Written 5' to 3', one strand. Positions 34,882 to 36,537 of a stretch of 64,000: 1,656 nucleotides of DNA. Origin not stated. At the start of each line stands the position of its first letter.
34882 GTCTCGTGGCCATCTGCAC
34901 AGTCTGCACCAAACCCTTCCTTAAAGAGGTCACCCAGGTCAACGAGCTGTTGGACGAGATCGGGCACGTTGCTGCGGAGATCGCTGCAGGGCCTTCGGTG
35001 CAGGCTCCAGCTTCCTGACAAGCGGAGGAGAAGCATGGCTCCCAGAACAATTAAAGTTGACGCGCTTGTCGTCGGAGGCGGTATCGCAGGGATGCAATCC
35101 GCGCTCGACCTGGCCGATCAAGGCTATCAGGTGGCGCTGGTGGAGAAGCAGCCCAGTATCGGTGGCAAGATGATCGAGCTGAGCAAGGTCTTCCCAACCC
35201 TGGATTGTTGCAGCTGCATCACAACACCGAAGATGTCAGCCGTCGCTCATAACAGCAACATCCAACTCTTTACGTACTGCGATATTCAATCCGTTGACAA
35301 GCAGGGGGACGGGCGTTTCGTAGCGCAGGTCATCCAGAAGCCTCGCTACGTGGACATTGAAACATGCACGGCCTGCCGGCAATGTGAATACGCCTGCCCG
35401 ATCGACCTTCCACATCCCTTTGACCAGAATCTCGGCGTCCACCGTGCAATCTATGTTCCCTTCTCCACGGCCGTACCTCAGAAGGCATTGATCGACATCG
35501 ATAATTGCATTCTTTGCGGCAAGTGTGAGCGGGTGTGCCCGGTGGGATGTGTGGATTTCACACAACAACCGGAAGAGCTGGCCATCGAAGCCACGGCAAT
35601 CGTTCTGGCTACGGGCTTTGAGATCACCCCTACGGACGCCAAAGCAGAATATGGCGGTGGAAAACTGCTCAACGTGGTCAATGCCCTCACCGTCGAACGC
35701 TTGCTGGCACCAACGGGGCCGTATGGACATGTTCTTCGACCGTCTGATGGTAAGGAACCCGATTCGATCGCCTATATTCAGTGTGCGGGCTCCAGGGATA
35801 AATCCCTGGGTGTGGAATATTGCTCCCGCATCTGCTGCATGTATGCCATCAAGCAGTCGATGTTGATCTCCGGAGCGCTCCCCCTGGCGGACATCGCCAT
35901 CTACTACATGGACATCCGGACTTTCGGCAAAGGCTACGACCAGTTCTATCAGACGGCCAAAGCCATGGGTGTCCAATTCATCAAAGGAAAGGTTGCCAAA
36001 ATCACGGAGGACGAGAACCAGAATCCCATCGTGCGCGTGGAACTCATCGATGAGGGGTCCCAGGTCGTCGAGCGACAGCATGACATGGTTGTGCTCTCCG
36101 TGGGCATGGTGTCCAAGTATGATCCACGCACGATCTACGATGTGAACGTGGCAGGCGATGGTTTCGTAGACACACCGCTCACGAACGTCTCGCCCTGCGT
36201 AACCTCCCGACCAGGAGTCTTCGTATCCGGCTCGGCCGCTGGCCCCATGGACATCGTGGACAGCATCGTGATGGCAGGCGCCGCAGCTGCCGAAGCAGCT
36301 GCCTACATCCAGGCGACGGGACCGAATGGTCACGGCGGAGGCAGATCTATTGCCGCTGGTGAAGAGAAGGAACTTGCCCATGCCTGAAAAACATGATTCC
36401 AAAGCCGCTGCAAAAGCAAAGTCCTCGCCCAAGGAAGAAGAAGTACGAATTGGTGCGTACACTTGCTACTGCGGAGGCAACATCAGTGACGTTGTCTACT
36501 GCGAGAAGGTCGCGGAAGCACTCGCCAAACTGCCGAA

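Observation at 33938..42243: Candidate novel system: quinone-linked HdrA/QmoC complex clustered with a TusA-DsrE persulfide relay and a YeeE importer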

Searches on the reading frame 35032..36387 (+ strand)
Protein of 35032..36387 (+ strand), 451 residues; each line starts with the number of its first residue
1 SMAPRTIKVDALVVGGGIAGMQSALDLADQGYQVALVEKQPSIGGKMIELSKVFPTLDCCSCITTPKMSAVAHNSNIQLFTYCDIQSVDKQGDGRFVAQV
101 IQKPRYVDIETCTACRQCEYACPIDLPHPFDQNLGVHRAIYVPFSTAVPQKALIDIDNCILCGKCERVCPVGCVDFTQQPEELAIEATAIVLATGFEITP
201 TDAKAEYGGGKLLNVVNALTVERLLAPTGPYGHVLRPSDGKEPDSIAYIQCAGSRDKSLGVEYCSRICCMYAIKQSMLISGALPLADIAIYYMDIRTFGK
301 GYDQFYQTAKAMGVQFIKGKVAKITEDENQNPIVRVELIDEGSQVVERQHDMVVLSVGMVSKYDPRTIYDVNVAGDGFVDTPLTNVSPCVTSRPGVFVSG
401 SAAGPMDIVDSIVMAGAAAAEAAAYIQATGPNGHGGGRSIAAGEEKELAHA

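Call 3: search_protein_families(library=pfam, proteins=[window:35032-36387:+], max_evalue=0.01)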
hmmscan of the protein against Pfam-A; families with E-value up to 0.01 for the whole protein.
window:35032-36387:+ (451 aa): 22 families
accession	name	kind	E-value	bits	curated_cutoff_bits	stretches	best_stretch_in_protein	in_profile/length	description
PF07992.20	Pyr_redox_2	-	2.4e-11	44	26.1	2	10-54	2-46/291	Pyridine nucleotide-disulphide oxidoreductase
PF01266.30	DAO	-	1.9e-10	41.3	27.9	1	10-45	1-37/353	FAD dependent oxidoreductase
PF00037.32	Fer4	-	3.5e-09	36.6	21.1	2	154-174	3-23/24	4Fe-4S binding domain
PF00890.30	FAD_binding_2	-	1.9e-08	34.4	20.4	1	10-46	1-37/414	FAD binding domain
PF12831.13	FAD_oxidored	-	7.2e-08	32.6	27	1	10-47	1-38/416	FAD dependent oxidoreductase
PF13450.12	NAD_binding_8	-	4.3e-07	30.6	21.9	1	13-47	1-35/68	NAD(P)-binding Rossmann-like domain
PF12797.12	Fer4_2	-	1.1e-06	28.7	24.5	2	152-171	3-22/22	4Fe-4S binding domain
PF12838.12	Fer4_7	-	1.4e-06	29.1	27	1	152-173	31-52/52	4Fe-4S dicluster domain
PF13187.11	Fer4_9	-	2.4e-06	27.9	27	1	112-173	2-51/52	4Fe-4S dicluster domain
PF12837.12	Fer4_6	-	2.8e-06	27.5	25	1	152-173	2-23/24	4Fe-4S binding domain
PF03486.20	HI0933_like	-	1.1e-05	25.5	50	1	10-47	2-39/244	HI0933-like protein Rossmann domain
PF13237.11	Fer4_10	-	1.6e-05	25.2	25.5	1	153-177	3-22/53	4Fe-4S dicluster domain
PF13534.11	Fer4_17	-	4.9e-05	24.2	22.2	2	153-172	40-59/61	4Fe-4S dicluster domain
PF13183.11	Fer4_8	-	0.00011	23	27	1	109-172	2-67/68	4Fe-4S dicluster domain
PF01134.28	GIDA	-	0.00015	21.4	22.1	1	11-40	2-31/391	Glucose inhibited division protein A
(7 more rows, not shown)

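Call 7: search_protein_families(library=ncbifam, proteins=[window:35035-36387:+], max_evalue=0.01)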
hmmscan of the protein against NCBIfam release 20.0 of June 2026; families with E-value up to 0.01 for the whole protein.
window:35035-36387:+ (450 aa): 128 families (the best 25 are shown)
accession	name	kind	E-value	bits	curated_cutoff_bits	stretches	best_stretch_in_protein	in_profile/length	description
NF040770.1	hetero_SS_HdrA2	exception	7e-139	464.2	1100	1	6-426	138-561/777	CoB-CoM heterodisulfide reductase HdrA2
NF041778.1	hetero_SS_HdrA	equivalog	4.5e-101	338.9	1400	1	6-427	141-572/771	ferredoxin:CoB-CoM heterodisulfide reductase subunit HdrA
NF041891.1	hdrA_Methbact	equivalog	4.1e-98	329.5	1300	1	6-426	132-557/762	ferredoxin:CoB-CoM heterodisulfide reductase subunit HdrA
NF045663.1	diclust_near_Sec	equivalog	1.1e-09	37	530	1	9-51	108-150/759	pyridine nucleotide-disulfide oxidoreductase/dicluster-binding protein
TIGR01350.1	lipoamide_DH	equivalog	1.4e-08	34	408.8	1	8-45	2-38/461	dihydrolipoyl dehydrogenase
NF045637.1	carotdesatCrtDProt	equivalog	2e-08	33.2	580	1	11-57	2-48/485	1-hydroxycarotenoid 3,4-desaturase CrtD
NF009410.0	PRK12771.1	subfamily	2.5e-08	33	516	2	11-46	142-177/566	NAD(P)-binding protein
TIGR03467.1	HpnE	equivalog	1.2e-07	31.4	283.05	1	11-46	2-37/430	hydroxysqualene dehydroxylase HpnE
NF004537.0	PRK05888.1-3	equivalog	1.2e-07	31.4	163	1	101-179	59-136/204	NADH-quinone oxidoreductase subunit NuoI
TIGR04105.1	FeFe_hydrog_B1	subfamily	1.8e-07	30.2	450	2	99-173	132-205/462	monomeric [FeFe] hydrogenase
TIGR01372.1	soxA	subfamily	2.8e-07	28.7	1164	1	7-48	168-209/996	sarcosine oxidase subunit alpha family protein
NF042909.1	FMH_DH_FwdF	exception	3.2e-07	29.8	375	1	100-177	169-246/336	tungsten-dependent formylmethanofuran dehydrogenase subunit FwdF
NF005560.0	PRK07233.1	equivalog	4.9e-07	28.9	252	1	11-46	4-39/435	hypothetical protein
NF049967.1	QhpG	equivalog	7.1e-07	28.5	240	1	11-40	2-31/423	flavin-dependent monooxygenase QhpG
TIGR03997.1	mycofact_OYE_2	equivalog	7.5e-07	27.9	793.15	1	9-89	381-461/645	mycofactocin system FadH/OYE family oxidoreductase 2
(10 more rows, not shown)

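Call 24: search_solved_structures(query=window:35035-36387:+, max_evalue=0.00001)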
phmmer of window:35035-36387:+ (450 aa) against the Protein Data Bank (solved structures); distinct sequences matched with E-value up to 0.00001: 9.
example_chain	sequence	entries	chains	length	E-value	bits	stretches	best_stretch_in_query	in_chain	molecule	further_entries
8rvv_A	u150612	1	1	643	5.6e-117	394.3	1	8-423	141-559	H(2):CoB-CoM heterodisulfide,ferredoxin reductase subunit A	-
8rvu_a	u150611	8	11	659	6.3e-117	394.2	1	8-423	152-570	H(2):CoB-CoM heterodisulfide,ferredoxin reductase subunit A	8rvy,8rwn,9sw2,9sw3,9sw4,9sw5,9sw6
5odc_A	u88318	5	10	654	4e-114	384.9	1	9-423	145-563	Heterodisulfide reductase, subunit A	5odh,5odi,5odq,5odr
9sfi_A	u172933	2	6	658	2.5e-112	379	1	9-422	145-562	CoB--CoM heterodisulfide reductase iron-sulfur subunit A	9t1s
7bkb_A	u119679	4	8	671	1.8e-93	316.9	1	3-422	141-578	CoB--CoM heterodisulfide reductase iron-sulfur subunit A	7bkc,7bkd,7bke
6tjr_A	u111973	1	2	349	1.1e-41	146.3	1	181-422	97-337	Fumarate reductase/succinate dehydrogenase flavoprotein domain protein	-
9sw6_H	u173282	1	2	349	2.2e-12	49.6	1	82-178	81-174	Tungsten formylmethanofuran dehydrogenase, subunit F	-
5t5i_F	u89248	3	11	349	4.6e-10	42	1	85-183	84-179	Tungsten formylmethanofuran dehydrogenase subunit fwdF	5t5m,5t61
9grx_I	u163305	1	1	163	3.6e-06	29.2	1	105-180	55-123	NAD(P)H-quinone oxidoreductase subunit I, chloroplastic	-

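Call 39: search_solved_structures(query=window:35035-36387:+, max_evalue=1e-113, show_alignments=3)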
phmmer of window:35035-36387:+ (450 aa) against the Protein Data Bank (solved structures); distinct sequences matched with E-value up to 1e-113: 3.
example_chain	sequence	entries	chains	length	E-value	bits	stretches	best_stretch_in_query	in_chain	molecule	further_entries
8rvv_A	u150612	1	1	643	5.6e-117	394.3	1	8-423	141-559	H(2):CoB-CoM heterodisulfide,ferredoxin reductase subunit A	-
8rvu_a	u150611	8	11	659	6.3e-117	394.2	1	8-423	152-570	H(2):CoB-CoM heterodisulfide,ferredoxin reductase subunit A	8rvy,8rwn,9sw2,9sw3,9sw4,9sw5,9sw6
5odc_A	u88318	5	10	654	4e-114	384.9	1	9-423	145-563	Heterodisulfide reductase, subunit A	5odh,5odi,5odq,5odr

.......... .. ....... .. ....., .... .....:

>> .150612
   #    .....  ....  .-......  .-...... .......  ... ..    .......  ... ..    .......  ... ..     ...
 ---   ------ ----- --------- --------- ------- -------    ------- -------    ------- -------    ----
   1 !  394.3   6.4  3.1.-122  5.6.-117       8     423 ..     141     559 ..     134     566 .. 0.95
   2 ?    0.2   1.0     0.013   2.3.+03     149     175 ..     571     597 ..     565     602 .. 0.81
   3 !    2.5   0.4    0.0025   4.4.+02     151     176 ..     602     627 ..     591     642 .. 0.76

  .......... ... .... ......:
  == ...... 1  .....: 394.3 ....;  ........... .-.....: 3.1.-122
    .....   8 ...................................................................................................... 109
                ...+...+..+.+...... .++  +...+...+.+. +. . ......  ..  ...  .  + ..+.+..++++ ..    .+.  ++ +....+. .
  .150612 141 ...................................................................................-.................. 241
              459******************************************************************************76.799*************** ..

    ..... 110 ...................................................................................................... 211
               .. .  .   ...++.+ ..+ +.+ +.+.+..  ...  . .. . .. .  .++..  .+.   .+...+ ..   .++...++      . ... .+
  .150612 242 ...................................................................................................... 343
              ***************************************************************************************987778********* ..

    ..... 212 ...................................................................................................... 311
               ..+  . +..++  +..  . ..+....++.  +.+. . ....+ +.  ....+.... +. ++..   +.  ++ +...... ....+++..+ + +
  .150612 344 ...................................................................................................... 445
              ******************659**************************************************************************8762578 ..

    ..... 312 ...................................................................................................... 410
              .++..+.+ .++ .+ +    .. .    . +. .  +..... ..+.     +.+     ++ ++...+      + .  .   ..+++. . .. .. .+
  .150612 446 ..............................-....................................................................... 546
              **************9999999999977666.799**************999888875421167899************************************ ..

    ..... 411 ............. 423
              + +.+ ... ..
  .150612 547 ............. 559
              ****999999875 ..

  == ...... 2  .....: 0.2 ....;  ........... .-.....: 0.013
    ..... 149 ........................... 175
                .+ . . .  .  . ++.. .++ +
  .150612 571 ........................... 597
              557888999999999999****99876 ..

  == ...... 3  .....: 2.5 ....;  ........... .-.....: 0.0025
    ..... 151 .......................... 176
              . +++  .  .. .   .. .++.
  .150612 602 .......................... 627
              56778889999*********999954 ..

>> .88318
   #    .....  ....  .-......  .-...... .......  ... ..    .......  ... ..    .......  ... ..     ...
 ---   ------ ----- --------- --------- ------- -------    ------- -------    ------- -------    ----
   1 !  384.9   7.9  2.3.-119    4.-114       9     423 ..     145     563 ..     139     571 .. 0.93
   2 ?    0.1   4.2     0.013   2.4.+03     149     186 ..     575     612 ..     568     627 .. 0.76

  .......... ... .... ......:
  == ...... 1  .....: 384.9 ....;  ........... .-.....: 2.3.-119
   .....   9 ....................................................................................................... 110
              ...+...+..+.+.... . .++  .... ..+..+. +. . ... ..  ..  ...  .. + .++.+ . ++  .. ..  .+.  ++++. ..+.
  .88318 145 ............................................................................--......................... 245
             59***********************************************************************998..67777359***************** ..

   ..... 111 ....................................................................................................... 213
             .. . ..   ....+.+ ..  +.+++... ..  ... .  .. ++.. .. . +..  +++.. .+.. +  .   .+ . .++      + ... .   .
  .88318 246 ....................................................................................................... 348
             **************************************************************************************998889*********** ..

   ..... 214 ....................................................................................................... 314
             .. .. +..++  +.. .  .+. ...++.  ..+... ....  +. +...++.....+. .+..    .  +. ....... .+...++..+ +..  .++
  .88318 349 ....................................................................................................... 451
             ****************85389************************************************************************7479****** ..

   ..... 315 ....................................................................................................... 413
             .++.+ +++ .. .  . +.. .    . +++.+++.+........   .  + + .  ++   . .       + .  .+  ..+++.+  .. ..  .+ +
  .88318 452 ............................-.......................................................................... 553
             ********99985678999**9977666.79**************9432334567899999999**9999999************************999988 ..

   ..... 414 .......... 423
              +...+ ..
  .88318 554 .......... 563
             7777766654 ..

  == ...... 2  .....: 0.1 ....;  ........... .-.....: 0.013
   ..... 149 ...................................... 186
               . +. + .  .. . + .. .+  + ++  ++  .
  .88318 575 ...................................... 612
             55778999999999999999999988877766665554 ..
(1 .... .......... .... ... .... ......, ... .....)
